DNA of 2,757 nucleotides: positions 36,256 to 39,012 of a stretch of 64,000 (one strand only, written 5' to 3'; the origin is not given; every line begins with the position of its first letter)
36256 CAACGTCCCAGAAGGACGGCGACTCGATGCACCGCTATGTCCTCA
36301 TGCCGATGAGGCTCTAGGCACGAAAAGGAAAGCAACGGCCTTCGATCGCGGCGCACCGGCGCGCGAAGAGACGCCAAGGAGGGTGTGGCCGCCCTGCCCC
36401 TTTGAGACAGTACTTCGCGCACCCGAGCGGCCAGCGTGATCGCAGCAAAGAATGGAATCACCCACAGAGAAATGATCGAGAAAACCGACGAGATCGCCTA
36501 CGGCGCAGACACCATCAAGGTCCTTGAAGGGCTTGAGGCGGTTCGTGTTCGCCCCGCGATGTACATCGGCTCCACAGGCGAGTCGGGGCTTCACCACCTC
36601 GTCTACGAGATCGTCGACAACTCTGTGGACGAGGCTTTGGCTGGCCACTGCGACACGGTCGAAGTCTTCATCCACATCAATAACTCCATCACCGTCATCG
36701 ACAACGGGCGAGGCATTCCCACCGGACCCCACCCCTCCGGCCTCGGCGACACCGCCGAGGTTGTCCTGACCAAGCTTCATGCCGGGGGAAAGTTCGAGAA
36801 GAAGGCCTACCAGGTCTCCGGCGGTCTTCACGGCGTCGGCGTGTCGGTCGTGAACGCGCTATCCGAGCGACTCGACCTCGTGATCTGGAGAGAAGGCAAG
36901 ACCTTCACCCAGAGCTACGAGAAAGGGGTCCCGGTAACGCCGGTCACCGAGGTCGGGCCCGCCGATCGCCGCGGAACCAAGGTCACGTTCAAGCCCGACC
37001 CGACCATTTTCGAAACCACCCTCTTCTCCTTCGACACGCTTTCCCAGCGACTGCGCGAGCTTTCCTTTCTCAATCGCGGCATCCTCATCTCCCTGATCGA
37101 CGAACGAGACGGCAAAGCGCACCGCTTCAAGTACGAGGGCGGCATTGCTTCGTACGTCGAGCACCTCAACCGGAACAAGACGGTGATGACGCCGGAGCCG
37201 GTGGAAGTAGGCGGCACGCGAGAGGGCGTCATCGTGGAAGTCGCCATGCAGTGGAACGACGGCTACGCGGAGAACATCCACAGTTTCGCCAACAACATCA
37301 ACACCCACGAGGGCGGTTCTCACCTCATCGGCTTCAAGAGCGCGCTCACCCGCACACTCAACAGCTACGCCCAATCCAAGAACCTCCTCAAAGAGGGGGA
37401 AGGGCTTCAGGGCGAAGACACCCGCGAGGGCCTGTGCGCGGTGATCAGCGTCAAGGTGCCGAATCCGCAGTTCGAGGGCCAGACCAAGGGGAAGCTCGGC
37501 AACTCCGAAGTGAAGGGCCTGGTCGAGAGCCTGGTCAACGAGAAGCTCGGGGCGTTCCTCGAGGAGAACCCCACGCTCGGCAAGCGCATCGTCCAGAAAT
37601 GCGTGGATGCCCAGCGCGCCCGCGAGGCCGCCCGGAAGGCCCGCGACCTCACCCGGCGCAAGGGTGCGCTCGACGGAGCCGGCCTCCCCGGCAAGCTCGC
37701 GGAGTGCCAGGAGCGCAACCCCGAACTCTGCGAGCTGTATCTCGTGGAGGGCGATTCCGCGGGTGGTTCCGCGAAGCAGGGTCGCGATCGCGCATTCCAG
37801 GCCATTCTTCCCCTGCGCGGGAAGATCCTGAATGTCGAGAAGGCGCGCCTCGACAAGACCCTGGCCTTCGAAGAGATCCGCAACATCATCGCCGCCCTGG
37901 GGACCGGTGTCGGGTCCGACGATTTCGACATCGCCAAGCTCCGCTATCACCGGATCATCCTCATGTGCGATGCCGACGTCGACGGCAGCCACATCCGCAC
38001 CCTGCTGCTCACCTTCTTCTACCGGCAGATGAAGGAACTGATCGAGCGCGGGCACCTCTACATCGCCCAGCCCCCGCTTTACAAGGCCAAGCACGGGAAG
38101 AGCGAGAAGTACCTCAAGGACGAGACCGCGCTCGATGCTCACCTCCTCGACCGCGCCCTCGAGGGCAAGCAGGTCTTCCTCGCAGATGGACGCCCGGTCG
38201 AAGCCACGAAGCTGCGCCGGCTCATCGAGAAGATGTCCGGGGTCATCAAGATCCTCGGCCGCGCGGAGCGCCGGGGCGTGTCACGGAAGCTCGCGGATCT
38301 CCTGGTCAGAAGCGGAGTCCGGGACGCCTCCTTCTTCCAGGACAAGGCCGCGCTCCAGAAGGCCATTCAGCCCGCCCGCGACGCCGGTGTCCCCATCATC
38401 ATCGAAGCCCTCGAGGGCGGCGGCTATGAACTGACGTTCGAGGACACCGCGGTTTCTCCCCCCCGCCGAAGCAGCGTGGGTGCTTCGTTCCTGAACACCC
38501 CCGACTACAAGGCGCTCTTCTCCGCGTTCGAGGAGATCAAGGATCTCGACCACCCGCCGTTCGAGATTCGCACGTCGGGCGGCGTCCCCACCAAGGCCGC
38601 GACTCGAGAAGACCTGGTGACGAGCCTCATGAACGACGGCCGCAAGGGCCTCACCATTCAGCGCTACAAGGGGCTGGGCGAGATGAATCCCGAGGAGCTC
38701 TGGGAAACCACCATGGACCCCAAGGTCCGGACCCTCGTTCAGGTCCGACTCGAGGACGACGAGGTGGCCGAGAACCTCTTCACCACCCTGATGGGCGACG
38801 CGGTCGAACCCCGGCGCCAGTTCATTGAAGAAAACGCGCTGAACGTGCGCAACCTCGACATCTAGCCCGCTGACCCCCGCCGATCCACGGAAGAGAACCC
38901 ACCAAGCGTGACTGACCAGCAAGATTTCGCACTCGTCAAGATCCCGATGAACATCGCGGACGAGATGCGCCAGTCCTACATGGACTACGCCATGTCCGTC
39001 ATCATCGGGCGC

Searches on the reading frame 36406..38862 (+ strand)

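Call 14: search_protein_families(library=pfam, proteins=[window:36406-38862:+], max_evalue=0.0001)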
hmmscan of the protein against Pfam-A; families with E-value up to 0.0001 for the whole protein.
window:36406-38862:+ (819 aa): 5 families
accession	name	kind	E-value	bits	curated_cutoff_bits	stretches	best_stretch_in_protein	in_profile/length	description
PF00204.31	DNA_gyraseB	-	7.3e-63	211.6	27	1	246-414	1-172/173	DNA gyrase B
PF00986.26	DNA_gyraseB_C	-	1.7e-30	105.4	29.8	1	747-808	2-63/63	DNA gyrase B subunit, carboxyl terminus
PF01751.28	Toprim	-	1.3e-19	70.6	23.1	1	443-555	1-95/96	Toprim domain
PF02518.31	HATPase_c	-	1.2e-17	64.8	26.4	1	59-198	3-108/111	Histidine kinase-, DNA gyrase B-, and HSP90-like ATPase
PF21249.2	GyrB_hook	-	1.7e-06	27.9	23.7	1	557-578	1-22/29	GyrB, hook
